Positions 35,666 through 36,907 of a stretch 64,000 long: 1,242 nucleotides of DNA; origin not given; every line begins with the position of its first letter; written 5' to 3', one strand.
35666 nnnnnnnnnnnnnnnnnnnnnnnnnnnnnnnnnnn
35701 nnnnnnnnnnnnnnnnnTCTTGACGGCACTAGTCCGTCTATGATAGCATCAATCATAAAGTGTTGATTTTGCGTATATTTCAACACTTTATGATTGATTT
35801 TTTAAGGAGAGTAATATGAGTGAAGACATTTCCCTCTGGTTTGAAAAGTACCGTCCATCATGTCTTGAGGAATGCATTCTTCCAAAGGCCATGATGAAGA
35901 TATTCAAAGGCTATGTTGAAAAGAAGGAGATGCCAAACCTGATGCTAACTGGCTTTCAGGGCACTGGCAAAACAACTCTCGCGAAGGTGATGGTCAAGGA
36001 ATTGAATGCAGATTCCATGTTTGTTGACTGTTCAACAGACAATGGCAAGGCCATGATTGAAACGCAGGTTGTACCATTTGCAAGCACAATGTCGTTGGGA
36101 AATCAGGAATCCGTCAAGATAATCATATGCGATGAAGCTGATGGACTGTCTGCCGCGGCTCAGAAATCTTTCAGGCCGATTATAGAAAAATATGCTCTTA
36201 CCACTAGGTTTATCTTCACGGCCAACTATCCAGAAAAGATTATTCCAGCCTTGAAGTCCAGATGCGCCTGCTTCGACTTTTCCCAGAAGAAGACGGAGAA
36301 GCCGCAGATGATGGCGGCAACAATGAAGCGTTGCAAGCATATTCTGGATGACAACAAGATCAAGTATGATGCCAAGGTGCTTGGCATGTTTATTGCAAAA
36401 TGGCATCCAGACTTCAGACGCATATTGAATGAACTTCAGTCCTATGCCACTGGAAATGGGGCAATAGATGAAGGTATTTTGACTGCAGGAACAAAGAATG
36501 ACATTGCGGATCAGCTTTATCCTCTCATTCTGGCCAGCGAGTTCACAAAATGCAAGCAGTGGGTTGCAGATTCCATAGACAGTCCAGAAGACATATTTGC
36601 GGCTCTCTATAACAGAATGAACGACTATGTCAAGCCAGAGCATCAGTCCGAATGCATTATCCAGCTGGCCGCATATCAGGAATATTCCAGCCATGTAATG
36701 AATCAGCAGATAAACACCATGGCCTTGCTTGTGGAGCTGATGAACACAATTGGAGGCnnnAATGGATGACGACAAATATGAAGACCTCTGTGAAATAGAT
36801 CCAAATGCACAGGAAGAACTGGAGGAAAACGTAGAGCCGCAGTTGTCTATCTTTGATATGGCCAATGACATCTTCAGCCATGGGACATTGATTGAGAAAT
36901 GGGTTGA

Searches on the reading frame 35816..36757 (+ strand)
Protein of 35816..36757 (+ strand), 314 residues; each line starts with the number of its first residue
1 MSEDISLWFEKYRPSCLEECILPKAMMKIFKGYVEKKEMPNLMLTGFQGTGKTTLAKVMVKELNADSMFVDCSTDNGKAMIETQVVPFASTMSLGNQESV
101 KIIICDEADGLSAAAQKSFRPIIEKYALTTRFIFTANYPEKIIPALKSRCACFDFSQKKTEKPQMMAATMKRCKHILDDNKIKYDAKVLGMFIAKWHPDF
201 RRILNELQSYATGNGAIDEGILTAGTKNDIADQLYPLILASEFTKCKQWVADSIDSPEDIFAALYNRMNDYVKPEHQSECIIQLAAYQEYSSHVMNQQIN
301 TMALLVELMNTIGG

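Call 79: search_protein_families(library=pfam, proteins=[window:35816-36757:+], max_evalue=0.001)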
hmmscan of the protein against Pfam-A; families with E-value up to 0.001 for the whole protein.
window:35816-36757:+ (314 aa): 8 families
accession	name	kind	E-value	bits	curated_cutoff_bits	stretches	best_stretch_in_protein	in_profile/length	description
PF00004.35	AAA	-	2.9e-13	50.9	21.2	1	42-151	1-124/131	ATPase family associated with various cellular activities (AAA)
PF21328.3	Gp44_lid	-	3.5e-12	46.7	27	1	162-223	2-63/63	Sliding-clamp-loader large subunit, AAA+ ATPase lid domain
PF13177.12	DNA_pol3_delta2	-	1.2e-07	32.3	27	1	96-157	98-159/161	DNA polymerase III, delta subunit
PF13401.12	AAA_22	-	1.2e-06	29.2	27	1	41-78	7-47/130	AAA domain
PF03215.21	Rad17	-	6.5e-06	26.6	23.8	1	5-64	6-70/186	Rad17 P-loop domain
PF13173.12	AAA_14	-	0.00023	21.6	27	1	41-124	4-86/129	AAA domain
PF07728.20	AAA_5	-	0.00024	21.6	22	0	41-127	1-94/139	AAA domain (dynein-related subfamily)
PF19666.4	DUF6169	-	0.00049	20.6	27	0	97-136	20-59/92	Family of unknown function (DUF6169)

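Call 97: search_dna_similar(query=window:35816-36757:+, collection=phages, mode=protein, max_evalue=1e-10, max_rows=12)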
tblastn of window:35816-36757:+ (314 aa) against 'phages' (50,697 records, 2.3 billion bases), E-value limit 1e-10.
Records with a match: 2596; places in all: 2597; records where one place covers at least 80% of the query: 1492.
Best place of each record, by identity: <60% 2596.
By first word of the organism name: Escherichia 673; Synechococcus 377; Klebsiella 333; Salmonella 203; Vibrio 136; Shigella 89; Aeromonas 82; Acinetobacter 71; Cyanophage 61; Enterobacter 59; and 62 more.
By host as written in the record: - 467; Escherichia coli 280; Klebsiella pneumoniae 115; Synechococcus 107; Synechococcus sp. 38; Escherichia coli O157:H7 38; Salmonella enterica 30; Synechococcus sp. WH7803 28; and 570 more.
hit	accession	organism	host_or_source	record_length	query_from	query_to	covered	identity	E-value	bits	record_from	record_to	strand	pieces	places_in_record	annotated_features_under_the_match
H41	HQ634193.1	Cyanophage P-RSM6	Prochlorococcus NATL2A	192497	7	309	96%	42.8%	1e-68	237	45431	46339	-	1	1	sliding clamp loader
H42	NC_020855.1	Cyanophage P-RSM6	Prochlorococcus NATL2A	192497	7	309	96%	42.8%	1e-68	237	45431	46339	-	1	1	clamp loader of DNA polymerase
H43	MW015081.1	Synechococcus phage S-SRM01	Synechococcus sp. KCZYC6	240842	1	309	98%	41.5%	4e-66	229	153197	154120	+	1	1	AAA family ATPase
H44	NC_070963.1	Synechococcus phage S-SRM01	Synechococcus sp. KCZYC6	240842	1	309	98%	41.5%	4e-66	229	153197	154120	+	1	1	AAA family ATPase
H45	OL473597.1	Synechococcus phage S-SZBM1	Synechococcus sp. CB0101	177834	1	309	98%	41.3%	3e-67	233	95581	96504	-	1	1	sliding clamp loader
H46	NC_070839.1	Synechococcus phage S-SZBM1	Synechococcus sp. CB0101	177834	1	309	98%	41.3%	3e-67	233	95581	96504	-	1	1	sliding clamp loader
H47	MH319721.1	Marine virus AG-345-D19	single cell amplified by WGA-X; seawater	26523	3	309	98%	41.3%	8e-64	223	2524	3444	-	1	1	record has no annotation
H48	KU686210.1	Synechococcus phage S-WAM1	Synechococcus sp.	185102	1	309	98%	40.6%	7e-67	232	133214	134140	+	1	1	DNA polymerase clamp loader subunit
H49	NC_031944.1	Synechococcus phage S-WAM1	Synechococcus sp.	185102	1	309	98%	40.6%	7e-67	232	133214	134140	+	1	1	clamp loader of DNA polymerase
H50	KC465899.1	Pelagibacter phage HTVC008M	Candidatus Pelagibacter ubique HTCC1062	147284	7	309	96%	41.4%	9e-67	232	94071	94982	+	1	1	sliding clamp loader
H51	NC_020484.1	Pelagibacter phage HTVC008M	Candidatus Pelagibacter ubique HTCC1062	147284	7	309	96%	41.4%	9e-67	232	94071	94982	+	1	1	clamp loader of DNA polymerase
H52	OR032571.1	Synechococcus phage DSL-LC02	Synechococcus sp.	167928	1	309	98%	40.4%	3e-61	216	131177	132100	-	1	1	AAA family ATPase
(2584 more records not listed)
